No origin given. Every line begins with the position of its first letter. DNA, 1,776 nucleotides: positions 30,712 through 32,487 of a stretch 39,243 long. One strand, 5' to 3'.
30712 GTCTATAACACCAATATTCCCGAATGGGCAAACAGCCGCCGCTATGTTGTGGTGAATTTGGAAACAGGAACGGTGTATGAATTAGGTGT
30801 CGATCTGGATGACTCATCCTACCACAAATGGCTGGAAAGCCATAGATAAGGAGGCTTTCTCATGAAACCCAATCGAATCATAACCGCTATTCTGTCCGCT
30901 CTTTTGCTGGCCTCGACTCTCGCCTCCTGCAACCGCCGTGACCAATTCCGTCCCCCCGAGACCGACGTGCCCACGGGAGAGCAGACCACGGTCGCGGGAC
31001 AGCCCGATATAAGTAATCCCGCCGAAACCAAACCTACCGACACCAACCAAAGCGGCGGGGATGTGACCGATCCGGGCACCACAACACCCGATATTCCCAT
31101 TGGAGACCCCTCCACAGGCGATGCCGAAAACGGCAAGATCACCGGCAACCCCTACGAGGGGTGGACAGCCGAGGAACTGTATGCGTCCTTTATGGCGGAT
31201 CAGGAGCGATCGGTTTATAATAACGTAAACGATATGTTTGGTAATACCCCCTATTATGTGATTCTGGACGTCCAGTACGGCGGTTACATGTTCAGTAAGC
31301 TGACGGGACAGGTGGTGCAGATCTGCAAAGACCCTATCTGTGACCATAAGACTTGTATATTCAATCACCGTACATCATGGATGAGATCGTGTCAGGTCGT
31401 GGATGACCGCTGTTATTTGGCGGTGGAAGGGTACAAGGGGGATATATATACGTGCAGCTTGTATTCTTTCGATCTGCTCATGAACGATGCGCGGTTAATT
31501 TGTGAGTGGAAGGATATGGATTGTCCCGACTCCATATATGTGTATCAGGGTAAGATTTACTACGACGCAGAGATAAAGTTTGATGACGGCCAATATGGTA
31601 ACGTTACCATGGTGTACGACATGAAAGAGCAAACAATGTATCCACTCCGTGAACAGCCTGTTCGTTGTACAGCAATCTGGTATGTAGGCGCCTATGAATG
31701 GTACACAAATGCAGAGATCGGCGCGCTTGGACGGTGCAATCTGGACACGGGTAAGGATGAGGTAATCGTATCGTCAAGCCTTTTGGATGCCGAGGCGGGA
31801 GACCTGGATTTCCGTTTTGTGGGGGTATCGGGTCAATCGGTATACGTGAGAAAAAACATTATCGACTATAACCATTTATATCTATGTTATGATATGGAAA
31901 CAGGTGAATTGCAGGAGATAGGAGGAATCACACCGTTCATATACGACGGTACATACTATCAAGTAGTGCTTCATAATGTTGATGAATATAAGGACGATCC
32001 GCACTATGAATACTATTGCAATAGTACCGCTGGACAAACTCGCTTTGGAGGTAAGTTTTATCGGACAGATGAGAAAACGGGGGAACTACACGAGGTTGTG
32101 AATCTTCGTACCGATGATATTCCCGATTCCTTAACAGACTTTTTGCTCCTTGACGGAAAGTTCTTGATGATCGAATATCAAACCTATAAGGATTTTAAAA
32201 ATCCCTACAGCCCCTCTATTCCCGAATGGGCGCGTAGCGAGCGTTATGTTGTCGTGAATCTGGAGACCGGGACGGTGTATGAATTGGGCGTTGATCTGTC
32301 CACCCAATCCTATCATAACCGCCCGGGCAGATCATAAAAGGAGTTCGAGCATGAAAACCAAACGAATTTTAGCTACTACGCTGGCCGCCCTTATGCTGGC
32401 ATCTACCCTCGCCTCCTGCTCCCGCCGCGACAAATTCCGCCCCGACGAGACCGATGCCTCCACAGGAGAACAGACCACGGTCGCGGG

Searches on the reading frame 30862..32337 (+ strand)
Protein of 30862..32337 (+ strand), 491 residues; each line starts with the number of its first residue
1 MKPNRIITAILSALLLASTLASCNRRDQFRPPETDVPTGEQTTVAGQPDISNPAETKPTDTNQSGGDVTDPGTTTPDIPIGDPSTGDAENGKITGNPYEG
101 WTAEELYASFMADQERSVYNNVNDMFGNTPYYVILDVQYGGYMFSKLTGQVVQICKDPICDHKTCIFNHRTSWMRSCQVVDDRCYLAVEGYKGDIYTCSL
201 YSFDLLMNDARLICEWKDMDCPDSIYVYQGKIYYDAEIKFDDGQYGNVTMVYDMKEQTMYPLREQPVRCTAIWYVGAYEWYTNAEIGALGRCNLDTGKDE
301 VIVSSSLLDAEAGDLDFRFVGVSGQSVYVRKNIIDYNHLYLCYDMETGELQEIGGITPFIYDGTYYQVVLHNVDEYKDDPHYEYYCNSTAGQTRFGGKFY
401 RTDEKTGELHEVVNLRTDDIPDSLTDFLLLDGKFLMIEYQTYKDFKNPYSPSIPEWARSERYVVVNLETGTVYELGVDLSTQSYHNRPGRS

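Call 7: search_protein_families(library=pfam, proteins=[window:30862-32337:+], max_evalue=0.01)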
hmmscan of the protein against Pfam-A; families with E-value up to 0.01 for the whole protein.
window:30862-32337:+ (491 aa): 0 families

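Call 14: find_homologous_proteins(query=window:30862-32337:+)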
Query window:30862-32337:+ (491 aa): 52 proteins with E <= 0.001 among 8000 candidates.
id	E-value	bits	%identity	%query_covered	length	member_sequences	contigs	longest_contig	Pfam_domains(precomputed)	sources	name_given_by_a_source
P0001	0.0e+0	1075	93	99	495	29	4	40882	-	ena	-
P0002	3.1e-279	945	84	100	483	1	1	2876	-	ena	-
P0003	2.4e-273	926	82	99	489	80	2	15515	-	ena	-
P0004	2.3e-270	916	81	100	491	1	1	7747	-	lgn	-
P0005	6.0e-268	908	80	100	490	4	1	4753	-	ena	-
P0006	2.8e-261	886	78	99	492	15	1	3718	-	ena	-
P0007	1.5e-259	880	78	98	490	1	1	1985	-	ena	-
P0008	5.2e-232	789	69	99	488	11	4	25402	-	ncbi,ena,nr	ncbi:MAG: hypothetical protein IJ363_12080 [Clostridia bacterium]|nr:hypothetical protein [Clostridi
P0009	2.4e-231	787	71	100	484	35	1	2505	-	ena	-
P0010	1.8e-226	771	69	99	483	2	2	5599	-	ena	-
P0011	3.9e-225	767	69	98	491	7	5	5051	-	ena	-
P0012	7.5e-225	766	68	99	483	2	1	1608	-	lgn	-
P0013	7.8e-224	762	69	99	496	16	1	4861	-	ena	-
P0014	2.6e-218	744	66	99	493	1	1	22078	-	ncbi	-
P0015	6.5e-218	743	66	99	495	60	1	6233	-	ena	-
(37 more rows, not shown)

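Call 15: find_encoding_contigs(protein=P0001, flank=10000, max_places=6)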
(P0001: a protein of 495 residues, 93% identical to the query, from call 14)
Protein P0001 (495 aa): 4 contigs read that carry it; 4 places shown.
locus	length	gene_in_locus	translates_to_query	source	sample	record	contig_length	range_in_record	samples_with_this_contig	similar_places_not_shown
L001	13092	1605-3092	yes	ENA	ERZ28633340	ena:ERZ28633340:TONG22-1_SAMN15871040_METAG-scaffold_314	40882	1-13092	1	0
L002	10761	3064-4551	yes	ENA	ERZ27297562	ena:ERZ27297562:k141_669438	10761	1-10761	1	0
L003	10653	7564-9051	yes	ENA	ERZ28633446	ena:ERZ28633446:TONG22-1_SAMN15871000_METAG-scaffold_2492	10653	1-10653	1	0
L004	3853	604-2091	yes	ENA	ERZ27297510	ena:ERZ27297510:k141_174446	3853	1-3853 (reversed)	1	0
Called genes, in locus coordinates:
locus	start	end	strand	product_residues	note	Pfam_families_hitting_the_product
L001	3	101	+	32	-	?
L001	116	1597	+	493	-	-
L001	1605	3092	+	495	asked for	-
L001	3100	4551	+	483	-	-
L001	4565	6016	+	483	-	-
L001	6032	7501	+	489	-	-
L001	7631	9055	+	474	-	-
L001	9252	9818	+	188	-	PF04542:Sigma70_r2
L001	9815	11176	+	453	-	-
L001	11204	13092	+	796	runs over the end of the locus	PF12698:ABC2_membrane_3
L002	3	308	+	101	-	?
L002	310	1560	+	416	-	PF13306:LRR_5, PF13855:LRR_8 (faint), PF13306:LRR_5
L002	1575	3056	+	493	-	-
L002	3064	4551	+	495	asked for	-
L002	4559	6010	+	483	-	-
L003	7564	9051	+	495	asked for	-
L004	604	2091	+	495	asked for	-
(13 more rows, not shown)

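Call 19: find_related_loci(query=window:30862-32337:+, collection=genome_contigs, flank=10000)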
Query window:30862-32337:+ (491 aa) in genome_contigs; peptide patterns used: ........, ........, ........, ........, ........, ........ (x = any residue, [..] = any of these).
45 stretches matched a pattern; 8 encode a relative of the query (tblastn E <= 1e-3); 6 distinct loci.
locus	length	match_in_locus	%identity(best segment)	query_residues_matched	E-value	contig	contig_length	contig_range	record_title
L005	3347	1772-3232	93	5-491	0e+0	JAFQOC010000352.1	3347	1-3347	MAG: Clostridia bacterium isolate RGIG1996 Goat_Colon-1__c498013, whole genome shotgun sequence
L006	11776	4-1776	93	1-491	0e+0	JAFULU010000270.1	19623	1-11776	MAG: Clostridia bacterium isolate RGIG4611 Roe_deer_Rectum-4__c407720, whole genome shotgun sequence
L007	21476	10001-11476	92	1-491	0e+0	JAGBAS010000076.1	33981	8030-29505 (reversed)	MAG: Clostridia bacterium isolate RGIG8947 Water_deer_Rectum-1__c207023, whole genome shotgun sequence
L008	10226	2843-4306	82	1-491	0e+0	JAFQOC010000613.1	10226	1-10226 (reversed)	MAG: Clostridia bacterium isolate RGIG1996 Goat_Colon-1__c833184, whole genome shotgun sequence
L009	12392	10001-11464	67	1-486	0e+0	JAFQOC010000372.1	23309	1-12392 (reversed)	MAG: Clostridia bacterium isolate RGIG1996 Goat_Colon-1__c513918, whole genome shotgun sequence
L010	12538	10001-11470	51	5-490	2e-150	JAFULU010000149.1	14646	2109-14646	MAG: Clostridia bacterium isolate RGIG4611 Roe_deer_Rectum-4__c218464, whole genome shotgun sequence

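Call 20: list_cluster_members(proteins=[window:30862-32334:+, window:27873-29369:+, window:17915-19378:+, window:29380-30846:+])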
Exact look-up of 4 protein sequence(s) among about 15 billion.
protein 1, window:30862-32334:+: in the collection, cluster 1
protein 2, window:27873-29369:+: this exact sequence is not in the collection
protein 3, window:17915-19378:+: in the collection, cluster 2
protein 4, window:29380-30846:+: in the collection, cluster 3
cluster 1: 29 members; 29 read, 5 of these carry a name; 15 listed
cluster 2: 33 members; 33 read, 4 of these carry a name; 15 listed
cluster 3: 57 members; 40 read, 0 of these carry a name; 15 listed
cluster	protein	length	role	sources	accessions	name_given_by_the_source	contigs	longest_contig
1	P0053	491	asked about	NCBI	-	-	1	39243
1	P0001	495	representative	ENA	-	-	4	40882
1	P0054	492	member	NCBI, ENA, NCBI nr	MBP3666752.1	MAG: hypothetical protein J6K29_06845 [Clostridia bacterium] | hypothetical protein [Clostridia bacterium]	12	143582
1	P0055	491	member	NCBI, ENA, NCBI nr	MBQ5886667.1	MAG: hypothetical protein IIW82_03340 [Clostridia bacterium] | hypothetical protein [Clostridia bacterium]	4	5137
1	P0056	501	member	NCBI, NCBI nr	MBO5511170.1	MAG: hypothetical protein J6B24_05495 [Clostridia bacterium] | hypothetical protein [Clostridia bacterium]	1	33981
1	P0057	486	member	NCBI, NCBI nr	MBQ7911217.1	MAG: hypothetical protein IJ363_10595 [Clostridia bacterium] | hypothetical protein [Clostridia bacterium]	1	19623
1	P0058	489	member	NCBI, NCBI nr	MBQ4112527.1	MAG: hypothetical protein IJD38_07000 [Clostridia bacterium] | hypothetical protein [Clostridia bacterium]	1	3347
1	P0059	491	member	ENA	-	-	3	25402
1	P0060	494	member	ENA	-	-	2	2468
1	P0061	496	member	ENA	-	-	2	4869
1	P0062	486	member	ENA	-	-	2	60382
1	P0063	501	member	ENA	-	-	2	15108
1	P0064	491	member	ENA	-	-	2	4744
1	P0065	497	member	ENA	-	-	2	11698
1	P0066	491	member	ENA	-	-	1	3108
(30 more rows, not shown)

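Call 31: predict_structure(alignment_id=A1)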
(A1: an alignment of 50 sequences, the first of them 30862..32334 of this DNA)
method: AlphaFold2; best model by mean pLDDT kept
length: 491 residues; sequences in the alignment: 50
mean_pLDDT: 78.8   pTM: 0.76
mean pLDDT of the five models: 78.8, 78.5, 78.5, 78.0, 77.3
residues with pLDDT >= 90: 245; 70-90: 130; 50-70: 31; < 50: 85
segments of 3 or more residues with pLDDT < 50: 16-89, 488-491
pLDDT, mean of each block of 10 residues (from residue 1): 50 46 39 35 26 29 26 34 44 86 93 69 75 90 92 90 81 82 91 89 94 92 92 94 94 96 93 92 96 95 96 94 87 88 93 74 81 93 86 88 83 91 89 88 92 89 90 89 67 36
secondary structure, 60 per line:
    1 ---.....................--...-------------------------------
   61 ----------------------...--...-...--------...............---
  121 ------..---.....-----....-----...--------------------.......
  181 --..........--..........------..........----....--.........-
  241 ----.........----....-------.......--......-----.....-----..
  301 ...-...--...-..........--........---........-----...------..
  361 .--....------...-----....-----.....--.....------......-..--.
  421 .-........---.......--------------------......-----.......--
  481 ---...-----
elements in order: H4-24 E92-94 H103-116 E132-136 E142-145 E151-153 E174-180 E183-192 E195-204 E211-217 E225-228 E231-239 E245-253 E258-261 E269-275 E278-283 E289-293 E299-303 E314-323 E326-333 E337-344 E350-352 E359-361 E364-367 H382-385 H391-395 E398-402 E409-414 E423-430 E434-440 E461-466 E472-478

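Call 34: fold_search(model_id=the predicted structure, library=pdb)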
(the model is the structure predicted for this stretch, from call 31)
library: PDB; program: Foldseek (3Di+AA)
matches with E <= 10: 1251; with E <= 0.001: 540
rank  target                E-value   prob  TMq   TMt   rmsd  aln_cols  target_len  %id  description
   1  8pjy                  1.5e-09  1.00  0.32  0.47   8.4       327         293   14  Crystal structure of the computationally designed SAKe6EEref protein (released 2024-07-10)
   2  7opu                  1.7e-09  1.00  0.32  0.49   9.1       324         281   13  Self-assembled crystal structure of the computationally designed SAKe6BE-3HH protein (released 2022-12-14)
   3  7onc                  2.5e-09  1.00  0.32  0.49   8.8       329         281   14  Crystal structure of the computationally designed SAKe6BE protein (released 2022-12-14)
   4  6l8a_D                6.3e-09  1.00  0.36  0.38  12.2       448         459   10  Tetrathionate hydrolase from Acidithiobacillus ferrooxidans (released 2020-11-11)
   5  7pvp                  7.8e-09  1.00  0.32  0.49   8.2       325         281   15  Crystal structure of the SAKe6BC designer protein (released 2023-01-18)
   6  7q58                  8.2e-09  1.00  0.32  0.49   8.4       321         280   17  Crystal structure of the SAKe6BR designer protein (released 2023-02-22)
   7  8pjr                  8.2e-09  1.00  0.31  0.47   9.0       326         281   14  Crystal structure of the SAKe6AC-LB protein (released 2024-07-10)
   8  7cqy_E                1.5e-08  1.00  0.35  0.37  14.2       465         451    9  Tetrathionate hydrolase from Acidithiobacillus ferrooxidans mutant - D325N (released 2021-01-27)
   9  7cqy_A                2.3e-08  1.00  0.35  0.39  12.0       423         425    9  Tetrathionate hydrolase from Acidithiobacillus ferrooxidans mutant - D325N (released 2021-01-27)
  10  2xn4_A                2.6e-08  1.00  0.31  0.47   7.8       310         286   11  Crystal structure of the kelch domain of human KLHL2 (Mayven) (released 2010-08-18)
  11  7op4                  2.6e-08  1.00  0.32  0.49   8.7       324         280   13  Crystal structure of the computationally designed SAKe6BE-3HH protein (released 2022-12-14)
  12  7cqy_F                3.0e-08  1.00  0.36  0.39  11.7       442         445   10  Tetrathionate hydrolase from Acidithiobacillus ferrooxidans mutant - D325N (released 2021-01-27)
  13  8pjz_A                3.2e-08  1.00  0.32  0.48   7.9       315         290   13  Crystal structure of the computationally designed SAKe6EEtal protein (released 2024-07-10)
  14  7y1x                  4.6e-08  1.00  0.40  0.31  12.3       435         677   11  Crystal structure of prolyl oligopeptidase from Microbulbifer arenaceous complex with PEG400 and MES (released 2023-07-05)
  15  6zqd_UL               5.2e-08  1.00  0.34  0.23  10.8       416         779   12  Cryo-EM structure of the 90S pre-ribosome from Saccharomyces cerevisiae, state Post-A1 (released 2020-09-23)
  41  3s25                  2.4e-07  1.00  0.41  0.63   6.5       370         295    9  Crystal structure of a 7-bladed beta-propeller-like protein (EUBREC_1955) from Eubacterium rectale ATCC 33656 at 1.88 A  (released 2011-06-08)
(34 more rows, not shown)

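Call 39: search_protein_families(library=pfam, proteins=[window:30862-32337:+], max_evalue=10)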
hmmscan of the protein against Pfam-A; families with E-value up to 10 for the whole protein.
window:30862-32337:+ (491 aa): 2 families
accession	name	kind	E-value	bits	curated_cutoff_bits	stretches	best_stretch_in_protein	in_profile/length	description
PF25059.1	FN3_DSCAM-DSCAML_C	-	0.13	13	39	0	437-478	25-63/89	DSCAM/DSCAML C-terminal Fn3-like domain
PF17041.10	SasG_E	-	0.32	11.5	25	1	26-54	7-32/48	E domain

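Call 40: search_protein_families(library=ncbifam, proteins=[window:30862-32337:+], max_evalue=0.1)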
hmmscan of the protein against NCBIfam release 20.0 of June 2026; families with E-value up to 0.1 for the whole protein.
window:30862-32337:+ (491 aa): 0 families

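Call 49: find_related_loci(query=window:30862-32337:+, collection=metagenome_contigs, flank=6000)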
Query window:30862-32337:+ (491 aa) in metagenome_contigs; peptide patterns used: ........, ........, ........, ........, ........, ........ (x = any residue, [..] = any of these).
67 stretches matched a pattern, but none encodes a relative of the query by tblastn (E <= 1e-3).

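Call 50: find_encoding_contigs(protein=P0064, flank=6000, max_places=4)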
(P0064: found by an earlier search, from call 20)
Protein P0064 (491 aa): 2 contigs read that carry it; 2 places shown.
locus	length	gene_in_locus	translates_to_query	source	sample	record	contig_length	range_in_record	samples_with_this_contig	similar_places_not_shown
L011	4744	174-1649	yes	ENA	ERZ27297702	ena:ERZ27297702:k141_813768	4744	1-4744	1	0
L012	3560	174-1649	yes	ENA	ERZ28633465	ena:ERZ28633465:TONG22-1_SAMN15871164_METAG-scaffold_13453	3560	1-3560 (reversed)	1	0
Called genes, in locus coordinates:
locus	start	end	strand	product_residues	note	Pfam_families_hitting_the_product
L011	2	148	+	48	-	?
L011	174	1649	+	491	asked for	-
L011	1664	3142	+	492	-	-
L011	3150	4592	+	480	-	-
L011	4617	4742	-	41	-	?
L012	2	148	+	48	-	?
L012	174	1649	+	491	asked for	-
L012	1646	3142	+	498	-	-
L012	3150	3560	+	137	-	?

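Call 51: find_encoding_contigs(protein=P0054, flank=10000, max_places=4)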
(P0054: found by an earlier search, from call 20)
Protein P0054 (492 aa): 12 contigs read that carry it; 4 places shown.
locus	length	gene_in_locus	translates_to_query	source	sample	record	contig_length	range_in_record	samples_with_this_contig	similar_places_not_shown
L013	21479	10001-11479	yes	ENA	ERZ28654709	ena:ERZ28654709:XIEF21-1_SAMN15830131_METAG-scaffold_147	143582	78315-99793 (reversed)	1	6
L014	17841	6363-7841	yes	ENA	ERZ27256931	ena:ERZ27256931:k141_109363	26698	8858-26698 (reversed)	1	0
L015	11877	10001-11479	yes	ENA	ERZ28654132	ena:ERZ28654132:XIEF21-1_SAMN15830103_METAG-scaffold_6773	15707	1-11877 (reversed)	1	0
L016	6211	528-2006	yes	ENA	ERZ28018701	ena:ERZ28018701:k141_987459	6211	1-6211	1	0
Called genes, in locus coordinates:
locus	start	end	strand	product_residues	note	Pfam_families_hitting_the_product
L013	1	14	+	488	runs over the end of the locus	-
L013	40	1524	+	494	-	-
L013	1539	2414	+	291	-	PF00005:ABC_tran, PF13304:AAA_21 (weak)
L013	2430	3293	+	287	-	PF02463:SMC_N (faint), PF00005:ABC_tran, PF13304:AAA_21 (weak)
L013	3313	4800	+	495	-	-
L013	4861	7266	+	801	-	-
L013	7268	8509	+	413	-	PF13306:LRR_5, PF13855:LRR_8 (faint), PF13306:LRR_5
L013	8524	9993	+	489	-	-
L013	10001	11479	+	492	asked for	-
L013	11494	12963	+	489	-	-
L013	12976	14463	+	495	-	-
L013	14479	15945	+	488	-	-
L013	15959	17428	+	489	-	-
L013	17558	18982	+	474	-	-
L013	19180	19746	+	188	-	PF04542:Sigma70_r2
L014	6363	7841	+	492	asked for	-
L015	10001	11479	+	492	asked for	-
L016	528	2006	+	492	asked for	-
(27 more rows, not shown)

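Call 60: search_solved_structures(query=A1, max_evalue=1)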
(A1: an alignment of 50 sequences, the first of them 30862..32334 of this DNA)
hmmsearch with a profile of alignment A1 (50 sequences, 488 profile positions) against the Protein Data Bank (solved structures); distinct sequences matched with E-value up to 1: 4.
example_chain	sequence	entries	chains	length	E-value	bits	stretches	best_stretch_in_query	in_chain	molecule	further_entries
8wj5_A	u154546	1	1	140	0.34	13.2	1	274-390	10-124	Uncharacterized protein YdcD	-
5a9h_A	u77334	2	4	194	0.36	13.1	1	298-350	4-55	SOLUTE CARRIER FAMILY 15 MEMBER 2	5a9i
5cyb_A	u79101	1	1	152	0.4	12.9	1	1-86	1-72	Lipoprotein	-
22gu_A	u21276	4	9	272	0.74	12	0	200-276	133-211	CJ1041C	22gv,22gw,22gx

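Call 68: search_protein_representatives(alignment_id=A1)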
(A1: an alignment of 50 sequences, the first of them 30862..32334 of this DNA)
Query: 50 sequences, 488 profile positions. Proteins with E-value up to 0.001 (for the whole library): 503; up to 1e-10: 138; up to 1e-30: 78. The best 150 are listed.
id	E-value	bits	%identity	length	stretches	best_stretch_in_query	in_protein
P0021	1.5e-224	763.1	-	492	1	1-486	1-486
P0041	2.4e-193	660.1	-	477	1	1-484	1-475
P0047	1.3e-170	585.1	-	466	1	1-483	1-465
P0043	1.1e-158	545.8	-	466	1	2-488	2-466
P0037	1.6e-156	538.7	-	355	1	1-361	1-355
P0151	5.4e-110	385.2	-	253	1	1-237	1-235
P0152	3.5e-98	346.3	-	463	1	1-476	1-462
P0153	2.4e-97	343.5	-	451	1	1-477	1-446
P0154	2.2e-91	323.9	-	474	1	3-480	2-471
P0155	1.5e-89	317.8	-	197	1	1-173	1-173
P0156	3.5e-87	310.0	-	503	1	2-456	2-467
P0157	6.9e-85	302.4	-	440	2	75-478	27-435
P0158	7.6e-84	299.0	-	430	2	73-476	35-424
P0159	1.8e-81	291.2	-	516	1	4-477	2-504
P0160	2.8e-80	287.2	-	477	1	1-461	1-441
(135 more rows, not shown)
